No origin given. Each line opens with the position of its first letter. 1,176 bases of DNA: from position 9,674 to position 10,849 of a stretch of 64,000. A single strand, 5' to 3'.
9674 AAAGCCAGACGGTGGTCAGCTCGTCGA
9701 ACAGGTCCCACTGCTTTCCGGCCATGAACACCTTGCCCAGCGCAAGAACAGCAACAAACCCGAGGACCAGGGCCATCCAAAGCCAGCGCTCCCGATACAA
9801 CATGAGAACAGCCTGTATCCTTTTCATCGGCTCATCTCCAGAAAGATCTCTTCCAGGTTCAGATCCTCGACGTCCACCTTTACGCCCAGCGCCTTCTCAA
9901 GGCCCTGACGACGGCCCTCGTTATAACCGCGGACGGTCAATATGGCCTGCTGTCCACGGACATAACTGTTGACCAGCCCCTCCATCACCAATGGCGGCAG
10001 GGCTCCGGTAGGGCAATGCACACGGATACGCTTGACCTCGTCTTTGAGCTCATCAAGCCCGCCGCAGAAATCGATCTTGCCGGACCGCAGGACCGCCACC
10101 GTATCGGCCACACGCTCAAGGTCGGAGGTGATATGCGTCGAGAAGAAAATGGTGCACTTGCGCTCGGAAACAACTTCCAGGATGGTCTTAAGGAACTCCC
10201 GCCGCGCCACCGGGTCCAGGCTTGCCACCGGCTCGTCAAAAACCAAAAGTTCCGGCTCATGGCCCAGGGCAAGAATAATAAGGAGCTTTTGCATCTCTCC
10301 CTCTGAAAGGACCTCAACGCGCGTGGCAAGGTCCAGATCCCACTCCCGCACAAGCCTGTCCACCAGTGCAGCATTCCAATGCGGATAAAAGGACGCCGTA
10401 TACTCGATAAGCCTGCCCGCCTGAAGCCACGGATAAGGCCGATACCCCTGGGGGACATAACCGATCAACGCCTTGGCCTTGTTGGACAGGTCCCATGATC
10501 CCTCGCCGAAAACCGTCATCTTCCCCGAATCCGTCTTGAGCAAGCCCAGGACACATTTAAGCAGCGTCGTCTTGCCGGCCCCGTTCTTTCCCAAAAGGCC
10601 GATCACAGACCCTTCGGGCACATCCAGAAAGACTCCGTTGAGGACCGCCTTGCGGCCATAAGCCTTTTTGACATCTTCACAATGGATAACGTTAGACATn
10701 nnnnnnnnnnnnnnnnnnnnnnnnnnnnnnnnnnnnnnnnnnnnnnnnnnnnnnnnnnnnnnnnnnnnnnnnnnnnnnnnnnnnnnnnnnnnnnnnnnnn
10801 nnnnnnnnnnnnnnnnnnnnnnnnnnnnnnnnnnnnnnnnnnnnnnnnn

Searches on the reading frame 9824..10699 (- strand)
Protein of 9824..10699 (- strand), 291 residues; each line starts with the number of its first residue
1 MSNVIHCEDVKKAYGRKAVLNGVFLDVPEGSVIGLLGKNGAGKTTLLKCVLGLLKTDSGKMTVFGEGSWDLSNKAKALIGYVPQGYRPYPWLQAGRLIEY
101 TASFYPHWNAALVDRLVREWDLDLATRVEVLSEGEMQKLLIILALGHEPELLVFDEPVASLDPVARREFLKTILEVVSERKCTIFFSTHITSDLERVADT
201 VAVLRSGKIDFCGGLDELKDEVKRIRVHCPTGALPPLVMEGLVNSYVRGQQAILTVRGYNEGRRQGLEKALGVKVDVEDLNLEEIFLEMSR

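Call 3: search_protein_families(library=ncbifam, proteins=[window:9824-10699:-], max_evalue=0.01)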
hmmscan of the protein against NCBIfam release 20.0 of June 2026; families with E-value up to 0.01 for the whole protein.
window:9824-10699:- (291 aa): 184 families (the best 25 are shown)
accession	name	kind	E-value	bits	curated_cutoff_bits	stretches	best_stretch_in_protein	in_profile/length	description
NF047565.1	PSM_export_PmtA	equivalog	4.1e-46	157.5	350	1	16-228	13-225/282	phenol-soluble modulin export ABC transporter ATP-binding protein PmtA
TIGR01188.1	drrA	subfamily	2.2e-36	125.7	312.45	1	12-224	1-217/302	daunorubicin resistance ABC transporter, ATP-binding protein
TIGR03864.1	PQQ_ABC_ATP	hypoth_equivalog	4.1e-33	114.8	302.25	1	5-222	2-223/236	ABC transporter, ATP-binding subunit, PQQ-dependent alcohol dehydrogenase system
TIGR03522.1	GldA_ABC_ATP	equivalog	3e-32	112.3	402.6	1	5-226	3-229/301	gliding motility-associated ABC transporter ATP-binding subunit GldA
NF033858.1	ABC2_perm_RbbA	equivalog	7.3e-32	110.2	1050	1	4-219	266-485/909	ribosome-associated ATPase/putative transporter RbbA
TIGR03740.1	galliderm_ABC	subfamily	1.9e-31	109.5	309.75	1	7-217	3-210/223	lantibiotic protection ABC transporter ATP-binding subunit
TIGR03410.1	urea_trans_UrtE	equivalog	2.3e-31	109.1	285.8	1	7-221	3-222/230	urea ABC transporter ATP-binding subunit UrtE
NF010059.0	PRK13536.1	equivalog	5.4e-30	104.3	549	1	4-229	43-272/342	nodulation factor ABC transporter ATP-binding protein NodI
TIGR00968.1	3a0106s01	subfamily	6.9e-30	104.3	342.75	1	5-221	1-221/237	sulfate ABC transporter ATP-binding protein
TIGR04406.1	LPS_export_lptB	equivalog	1.8e-29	102.7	240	1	5-219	2-223/239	LPS export ABC transporter ATP-binding protein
NF010060.0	PRK13537.1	equivalog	1.5e-28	99.6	521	1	3-208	14-223/314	nodulation factor ABC transporter ATP-binding protein NodI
TIGR01288.1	nodI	equivalog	5.9e-28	97.7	424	1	5-221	5-225/303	nodulation factor ABC transporter ATP-binding protein NodI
TIGR02142.1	modC_ABC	equivalog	9e-28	97.5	285.05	1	23-222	16-223/353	molybdenum ABC transporter ATP-binding protein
TIGR04521.1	ECF_ATPase_2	equivalog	1.4e-27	96.5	330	2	131-223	145-237/279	energy-coupling factor transporter ATPase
NF008105.0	PRK10851.1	equivalog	4.7e-27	94.6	502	1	5-218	3-224/362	sulfate/thiosulfate ABC transporter ATP-binding protein CysA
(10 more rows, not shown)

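Call 4: search_protein_families(library=pfam, proteins=[window:9824-10699:-], max_evalue=0.01)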
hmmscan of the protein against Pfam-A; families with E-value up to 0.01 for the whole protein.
window:9824-10699:- (291 aa): 8 families
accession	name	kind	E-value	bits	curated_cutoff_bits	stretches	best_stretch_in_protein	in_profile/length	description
PF00005.33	ABC_tran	-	2.6e-21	77.1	25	1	20-159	1-137/137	ABC transporter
PF13304.12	AAA_21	-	6.1e-14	53.2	27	2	123-189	230-298/304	AAA domain, putative AbiEii toxin, Type IV TA system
PF13175.12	AAA_15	-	2.3e-06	27.9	32.1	1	149-189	329-369/374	AAA ATPase domain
PF13476.12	AAA_23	-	0.003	18.7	27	1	32-60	21-49/201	AAA domain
PF13191.12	AAA_16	-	0.005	17.8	32.6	1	18-177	7-124/167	AAA ATPase domain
PF07693.20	KAP_NTPase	-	0.0057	16.4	20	1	28-73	18-63/293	KAP family P-loop domain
PF19993.5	DO-GTPase2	-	0.0075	16.4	27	0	32-64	2-34/226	Double-GTPase 2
PF13401.12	AAA_22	-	0.0084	16.9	27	0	32-176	7-110/130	AAA domain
